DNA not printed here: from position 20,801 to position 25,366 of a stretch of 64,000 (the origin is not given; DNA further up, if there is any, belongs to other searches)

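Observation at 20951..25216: Two paralogous sensor kinases fused in one 1421-aa reading frame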

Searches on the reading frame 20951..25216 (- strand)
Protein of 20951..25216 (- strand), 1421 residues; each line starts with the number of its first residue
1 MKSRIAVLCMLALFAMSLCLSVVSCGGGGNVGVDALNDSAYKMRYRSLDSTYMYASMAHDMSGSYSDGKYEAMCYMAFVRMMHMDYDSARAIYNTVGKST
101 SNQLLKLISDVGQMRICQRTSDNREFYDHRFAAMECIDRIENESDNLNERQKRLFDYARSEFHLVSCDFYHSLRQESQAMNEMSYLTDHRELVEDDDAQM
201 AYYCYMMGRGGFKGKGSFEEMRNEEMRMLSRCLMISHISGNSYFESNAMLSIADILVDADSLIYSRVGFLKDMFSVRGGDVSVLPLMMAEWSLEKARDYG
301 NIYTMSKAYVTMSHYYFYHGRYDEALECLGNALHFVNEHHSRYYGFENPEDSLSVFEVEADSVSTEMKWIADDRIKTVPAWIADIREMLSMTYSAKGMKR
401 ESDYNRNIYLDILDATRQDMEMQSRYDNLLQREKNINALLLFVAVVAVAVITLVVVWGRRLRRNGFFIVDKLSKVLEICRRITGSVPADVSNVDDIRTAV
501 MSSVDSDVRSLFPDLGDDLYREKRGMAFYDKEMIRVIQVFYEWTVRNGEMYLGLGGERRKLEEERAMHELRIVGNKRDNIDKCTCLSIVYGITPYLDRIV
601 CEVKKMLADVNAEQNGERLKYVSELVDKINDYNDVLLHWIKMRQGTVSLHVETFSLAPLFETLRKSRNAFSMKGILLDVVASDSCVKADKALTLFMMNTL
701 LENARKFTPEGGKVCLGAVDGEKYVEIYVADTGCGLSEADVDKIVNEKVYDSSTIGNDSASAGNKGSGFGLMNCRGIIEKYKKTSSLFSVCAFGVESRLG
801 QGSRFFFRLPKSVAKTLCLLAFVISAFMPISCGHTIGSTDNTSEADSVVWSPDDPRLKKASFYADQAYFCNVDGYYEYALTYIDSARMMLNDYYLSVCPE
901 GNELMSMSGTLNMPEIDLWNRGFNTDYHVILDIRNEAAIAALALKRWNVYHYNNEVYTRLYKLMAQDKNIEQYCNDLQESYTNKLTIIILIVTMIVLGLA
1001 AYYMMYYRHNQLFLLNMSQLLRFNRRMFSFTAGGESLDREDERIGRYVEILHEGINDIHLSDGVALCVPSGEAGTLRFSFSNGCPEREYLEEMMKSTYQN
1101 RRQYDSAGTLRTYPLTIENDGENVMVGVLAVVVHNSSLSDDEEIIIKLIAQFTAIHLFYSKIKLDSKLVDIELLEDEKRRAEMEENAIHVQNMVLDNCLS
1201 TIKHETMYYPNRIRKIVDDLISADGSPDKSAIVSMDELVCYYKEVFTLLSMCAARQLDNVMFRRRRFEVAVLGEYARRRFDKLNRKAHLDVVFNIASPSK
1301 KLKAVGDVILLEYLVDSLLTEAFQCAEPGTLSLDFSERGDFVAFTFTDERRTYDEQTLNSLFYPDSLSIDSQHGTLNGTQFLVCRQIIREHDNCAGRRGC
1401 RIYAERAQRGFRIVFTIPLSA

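Call 3: search_protein_families(library=pfam, proteins=[window:20951-25216:-], max_evalue=1)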
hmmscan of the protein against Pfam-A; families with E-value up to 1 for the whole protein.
window:20951-25216:- (1421 aa): 6 families
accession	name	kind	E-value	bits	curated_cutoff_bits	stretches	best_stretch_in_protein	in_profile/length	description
PF17140.10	DUF5113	-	4.6e-81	271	27.1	2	299-453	1-155/161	Domain of unknown function (DUF5113)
PF17139.9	DUF5112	-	6.8e-69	232.7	29.4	1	33-295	1-264/266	Domain of unknown function (DUF5112)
PF02518.31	HATPase_c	-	6.6e-21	75.3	26.4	2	696-811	9-109/111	Histidine kinase-, DNA gyrase B-, and HSP90-like ATPase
PF07719.23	TPR_2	-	0.002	18.5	27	1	307-333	2-28/34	Tetratricopeptide repeat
PF00515.34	TPR_1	-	0.093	13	27.8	1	316-333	11-28/34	Tetratricopeptide repeat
PF04010.18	DUF357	-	0.46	11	29.4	0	298-329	26-57/73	Protein of unknown function (DUF357)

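Call 7: find_homologous_proteins(query=window:20951-25216:-, max_evalue=1e-10)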
Query window:20951-25216:- (1421 aa): 3106 proteins with E <= 1e-10 among 8000 candidates; the best 120 are listed.
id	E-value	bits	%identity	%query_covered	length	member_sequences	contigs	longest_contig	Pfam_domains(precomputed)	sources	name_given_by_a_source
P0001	0.0e+0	3233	100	100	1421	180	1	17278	PF17140.11,PF17139.10,PF02518.32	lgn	-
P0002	0.0e+0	2722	83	100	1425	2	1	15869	PF17140.11,PF17139.10,PF02518.32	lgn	-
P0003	0.0e+0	1468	50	98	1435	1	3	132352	PF17140.11,PF17139.10,PF02518.32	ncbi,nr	ncbi:MAG: DUF5112 domain-containing protein [Bacteroides sp.]|nr:DUF5112 domain-containing protein [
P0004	0.0e+0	1449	49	98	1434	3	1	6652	PF17140.11,PF17139.10,PF02518.32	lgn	-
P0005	0.0e+0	1422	48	99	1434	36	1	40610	PF17140.11,PF17139.10,PF02518.32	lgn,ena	-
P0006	0.0e+0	1230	43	99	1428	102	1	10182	PF17140.11,PF17139.10,PF02518.32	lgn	-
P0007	0.0e+0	1157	42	98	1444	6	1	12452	PF17140.11,PF17139.10,PF02518.32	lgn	-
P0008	0.0e+0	1157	48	63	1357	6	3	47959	PF17140.11,PF17139.10,PF02518.32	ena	-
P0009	0.0e+0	1157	43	98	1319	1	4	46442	PF17140.11,PF17139.10,PF02518.32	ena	-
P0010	0.0e+0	1139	40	99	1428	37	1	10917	PF17140.11,PF17139.10,PF02518.32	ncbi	-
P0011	0.0e+0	1118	41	100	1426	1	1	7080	PF17140.11,PF17139.10,PF02518.32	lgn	-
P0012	0.0e+0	1117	41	99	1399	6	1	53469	PF17140.11,PF17139.10,PF02518.32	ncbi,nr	ncbi:MAG: DUF5113 domain-containing protein [Bacteroidaceae bacterium]|nr:DUF5113 domain-containing 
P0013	0.0e+0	1113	40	99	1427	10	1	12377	PF17140.11,PF17139.10,PF13424.13,PF02518.32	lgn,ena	-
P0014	0.0e+0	1109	40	99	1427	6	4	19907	PF17140.11,PF17139.10,PF02518.32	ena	-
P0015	0.0e+0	1095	41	100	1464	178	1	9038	PF17140.11,PF17139.10,PF02518.32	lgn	-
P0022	0.0e+0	1085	41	85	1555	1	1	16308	PF17140.11,PF17139.10,PF02518.32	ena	-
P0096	0.0e+0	1061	41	98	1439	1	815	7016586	PF17140.11,PF17139.10,PF02518.32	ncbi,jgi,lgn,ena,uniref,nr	ncbi:DUF5113 domain-containing protein [Bacteroides ovatus]|jgi:signal transduction histidine kinase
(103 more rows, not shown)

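Call 15: find_related_loci(query=A1, collection=genome_contigs, flank=6000)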
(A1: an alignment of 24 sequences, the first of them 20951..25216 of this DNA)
Query A1 (1421 aa) in genome_contigs; peptide patterns used: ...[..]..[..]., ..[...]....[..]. (x = any residue, [..] = any of these).
600 stretches matched a pattern (row limit reached: there are more); 473 encode a relative of the query (tblastn E <= 1e-3); the best 80 are kept; 80 distinct loci.
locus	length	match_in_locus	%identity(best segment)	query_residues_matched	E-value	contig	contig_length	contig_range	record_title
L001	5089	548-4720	41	10-1419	0e+0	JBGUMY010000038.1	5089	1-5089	MAG: Bacteroidaceae bacterium isolate ruminal_MAG_222 ruminal_MAG_222_contig_0038, whole genome shotgun sequence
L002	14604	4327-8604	47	7-1418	0e+0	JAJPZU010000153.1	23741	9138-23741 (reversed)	MAG: Prevotellaceae bacterium isolate BH.3_6 NODE_355_length_23741_cov_32.249810, whole genome shotgun sequence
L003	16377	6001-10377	41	8-1418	0e+0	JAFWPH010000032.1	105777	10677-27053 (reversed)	MAG: Bacteroidaceae bacterium isolate RGIG5947 Sheep_Omasum-1__c42119, whole genome shotgun sequence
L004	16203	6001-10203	39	1-1419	0e+0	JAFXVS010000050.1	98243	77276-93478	MAG: Bacteroidaceae bacterium isolate RGIG6789 Sheep_Rumen-3__c749713, whole genome shotgun sequence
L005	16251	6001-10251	40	7-1418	0e+0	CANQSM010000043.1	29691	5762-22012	MAG: uncultured Phocaeicola sp. isolate Lapin-021__bin16 genome assembly, contig: Lapin-021__NODE_1748_length_29691_cov_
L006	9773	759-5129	40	8-1418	0e+0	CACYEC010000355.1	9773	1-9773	MAG: uncultured Bacteroidales bacterium isolate RUG11857 genome assembly, contig: RUG11857_asm_355, whole genome shotgun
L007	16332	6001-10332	39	3-1418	0e+0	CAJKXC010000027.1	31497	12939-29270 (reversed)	MAG TPA_asm: uncultured Bacteroides sp. isolate SRR413746-bin.23 genome assembly, contig: NODE_754_length_31497_cov_5.18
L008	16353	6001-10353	39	16-1418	0e+0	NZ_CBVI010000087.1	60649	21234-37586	Bacteroides timonensis isolate AP1, whole genome shotgun sequence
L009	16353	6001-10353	39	16-1418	0e+0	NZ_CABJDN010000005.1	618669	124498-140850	Bacteroides intestinalis isolate MGYG-HGUT-00211, whole genome shotgun sequence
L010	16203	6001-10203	41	33-1418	0e+0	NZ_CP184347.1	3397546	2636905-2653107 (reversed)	Bacteroides pyogenes strain LC-305-2021 chromosome, complete genome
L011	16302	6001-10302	40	16-1418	0e+0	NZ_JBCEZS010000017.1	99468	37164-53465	Bacteroides sp. GD17 contig17, whole genome shotgun sequence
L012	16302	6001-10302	40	16-1418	0e+0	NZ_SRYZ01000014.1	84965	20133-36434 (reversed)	Bacteroides muris (ex Afrizal et al. 2022) strain NM69_E16B NODE_14_length_84965_cov_549.44, whole genome shotgun sequen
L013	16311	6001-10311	40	6-1418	0e+0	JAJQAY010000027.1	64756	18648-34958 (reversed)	MAG: Bacteroides sp. isolate C.10_2 NODE_71_length_64756_cov_25.167509, whole genome shotgun sequence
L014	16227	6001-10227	40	21-1418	0e+0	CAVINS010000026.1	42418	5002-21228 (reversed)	Bacteroidaceae bacterium isolate H07634-L1_cleanbin_000035 genome assembly, contig: Spades_H07634-L1_contig_609, whole g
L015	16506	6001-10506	39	10-1418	0e+0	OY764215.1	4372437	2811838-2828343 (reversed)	MAG: Bacteroidaceae bacterium isolate 6568f4fe-af97-4e14-b4b0-a353dda3ccae genome assembly, chromosome: 1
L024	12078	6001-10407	39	10-1421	0e+0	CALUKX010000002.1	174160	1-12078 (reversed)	MAG: uncultured Phocaeicola sp. isolate BRZ_SF__bin128 genome assembly, contig: BRZ_SF__NODE_52_length_174160_cov_40.017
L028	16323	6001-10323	39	1-1418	0e+0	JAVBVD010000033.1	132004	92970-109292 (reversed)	MAG: Bacteroides sp. isolate EPI_MAG_00299 c_000004392924, whole genome shotgun sequence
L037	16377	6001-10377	38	18-1420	0e+0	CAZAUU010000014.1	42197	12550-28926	MAG TPA_asm: uncultured Phocaeicola sp. isolate SRP141132_co2_104 genome assembly, contig: NODE_396_length_42197_cov_28.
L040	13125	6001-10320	39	33-1421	0e+0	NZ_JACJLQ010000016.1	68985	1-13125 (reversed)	Bacteroides caecigallinarum strain An428a An428a_contig-110_15, whole genome shotgun sequence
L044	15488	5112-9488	38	18-1418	0e+0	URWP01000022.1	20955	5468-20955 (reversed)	uncultured Bacteroides sp. isolate UMGS1416 genome assembly, contig: NODE_241_length_20955_cov_1.80847, whole genome sho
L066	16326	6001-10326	39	33-1421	0e+0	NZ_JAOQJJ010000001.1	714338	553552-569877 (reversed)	Bacteroides cellulolyticus strain Sanger_22 .13470_2_62.1, whole genome shotgun sequence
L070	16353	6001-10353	39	16-1418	0e+0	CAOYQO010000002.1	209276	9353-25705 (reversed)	MAG TPA_asm: uncultured Phocaeicola sp. isolate MGBC153949 genome assembly, contig: MGBC153949.2, whole genome shotgun s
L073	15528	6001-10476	35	1-1418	0e+0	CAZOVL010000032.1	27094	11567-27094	MAG TPA_asm: uncultured Bacteroides sp. isolate binchicken_co157_116 genome assembly, contig: NODE_3765_length_27094_cov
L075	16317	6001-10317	39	16-1418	0e+0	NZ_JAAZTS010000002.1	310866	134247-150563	Caecibacteroides pullorum strain AN421 scaffold_2_size_310866, whole genome shotgun sequence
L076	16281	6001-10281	38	33-1421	0e+0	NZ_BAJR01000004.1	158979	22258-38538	Phocaeicola paurosaccharolyticus JCM 15092, whole genome shotgun sequence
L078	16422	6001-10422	37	1-1421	0e+0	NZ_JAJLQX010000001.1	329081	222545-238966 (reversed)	Phocaeicola oris strain 14-104 NODE_1_length_329081_cov_95.233540, whole genome shotgun sequence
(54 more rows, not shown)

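Call 40: search_protein_families(library=pfam, proteins=[L010:10902-12422:+, L073:4787-5725:-, L012:3517-4803:+, L028:2272-3585:+, L075:12-1712:+, L070:1423-2247:+, L037:11831-13006:+], max_evalue=0.001)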
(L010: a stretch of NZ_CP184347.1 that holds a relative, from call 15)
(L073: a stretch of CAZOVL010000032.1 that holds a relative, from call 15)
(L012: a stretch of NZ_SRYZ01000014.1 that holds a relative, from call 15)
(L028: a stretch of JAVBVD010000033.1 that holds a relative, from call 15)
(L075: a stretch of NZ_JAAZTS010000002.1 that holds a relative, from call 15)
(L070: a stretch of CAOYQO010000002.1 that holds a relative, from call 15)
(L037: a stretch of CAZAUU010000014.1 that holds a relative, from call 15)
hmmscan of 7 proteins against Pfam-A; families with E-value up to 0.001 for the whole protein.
L010:10902-12422:+ (506 aa): 1 family
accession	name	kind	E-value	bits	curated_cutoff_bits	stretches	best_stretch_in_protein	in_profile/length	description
PF03806.19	ABG_transport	-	9.4e-128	427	27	1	28-505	12-495/502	AbgT putative transporter family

L073:4787-5725:- (312 aa): 3 families
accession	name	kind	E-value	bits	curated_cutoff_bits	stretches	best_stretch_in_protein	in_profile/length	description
PF13793.12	Pribosyltran_N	-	3.3e-50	169.3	25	1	8-122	2-117/117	N-terminal domain of ribose phosphate pyrophosphokinase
PF14572.12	Pribosyl_synth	-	5e-23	82.4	27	1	198-308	68-181/184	Phosphoribosyl synthetase-associated domain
PF00156.33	Pribosyltran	-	1.7e-19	70.1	26.3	1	157-255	23-126/158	Phosphoribosyl transferase domain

L012:3517-4803:+ (428 aa): 1 family
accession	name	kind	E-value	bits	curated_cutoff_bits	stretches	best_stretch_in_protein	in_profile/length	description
PF02493.26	MORN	-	1e-74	242.5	22.5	9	186-207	1-22/23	MORN repeat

L028:2272-3585:+ (437 aa): 2 families
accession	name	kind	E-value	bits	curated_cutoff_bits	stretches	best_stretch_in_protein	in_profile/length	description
PF05193.26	Peptidase_M16_C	-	1.7e-31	110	23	1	194-366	6-179/181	Peptidase M16 inactive domain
PF00675.25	Peptidase_M16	-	8.1e-08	32.7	22.3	1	70-173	34-137/149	Insulinase (Peptidase family M16)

L075:12-1712:+ (566 aa): 1 family
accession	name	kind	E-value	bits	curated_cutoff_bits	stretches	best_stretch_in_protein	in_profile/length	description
PF00905.27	Transpeptidase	-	1.3e-26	93.9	22.1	1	241-480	3-267/299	Penicillin binding protein transpeptidase domain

L070:1423-2247:+ (274 aa): 2 families
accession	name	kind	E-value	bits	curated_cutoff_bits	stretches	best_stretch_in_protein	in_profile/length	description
PF02348.25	CTP_transf_3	-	1.4e-53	182.3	22.6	1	30-246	2-217/217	Cytidylyltransferase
PF12804.13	NTP_transf_3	-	7.5e-09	36.4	27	1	43-155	15-127/160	MobA-like NTP transferase domain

L037:11831-13006:+ (391 aa): 6 families
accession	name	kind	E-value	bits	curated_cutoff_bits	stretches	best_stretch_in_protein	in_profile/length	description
PF00578.27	AhpC-TSA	-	5.9e-24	84.8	26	1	253-374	1-123/124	AhpC/TSA family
PF08534.16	Redoxin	-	2e-22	80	26.6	1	253-379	2-135/148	Redoxin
PF14289.11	DUF4369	-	2.8e-19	69.9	25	1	50-143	1-91/91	Domain of unknown function (DUF4369)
PF13905.12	Thioredoxin_8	-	1.4e-18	67.5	27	1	279-372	1-94/94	Thioredoxin-like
PF00085.26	Thioredoxin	-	3.8e-09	36.9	23.5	1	274-324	12-62/103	Thioredoxin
PF13098.12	Thioredoxin_2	-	1.5e-07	32.2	27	1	278-387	4-101/104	Thioredoxin-like domain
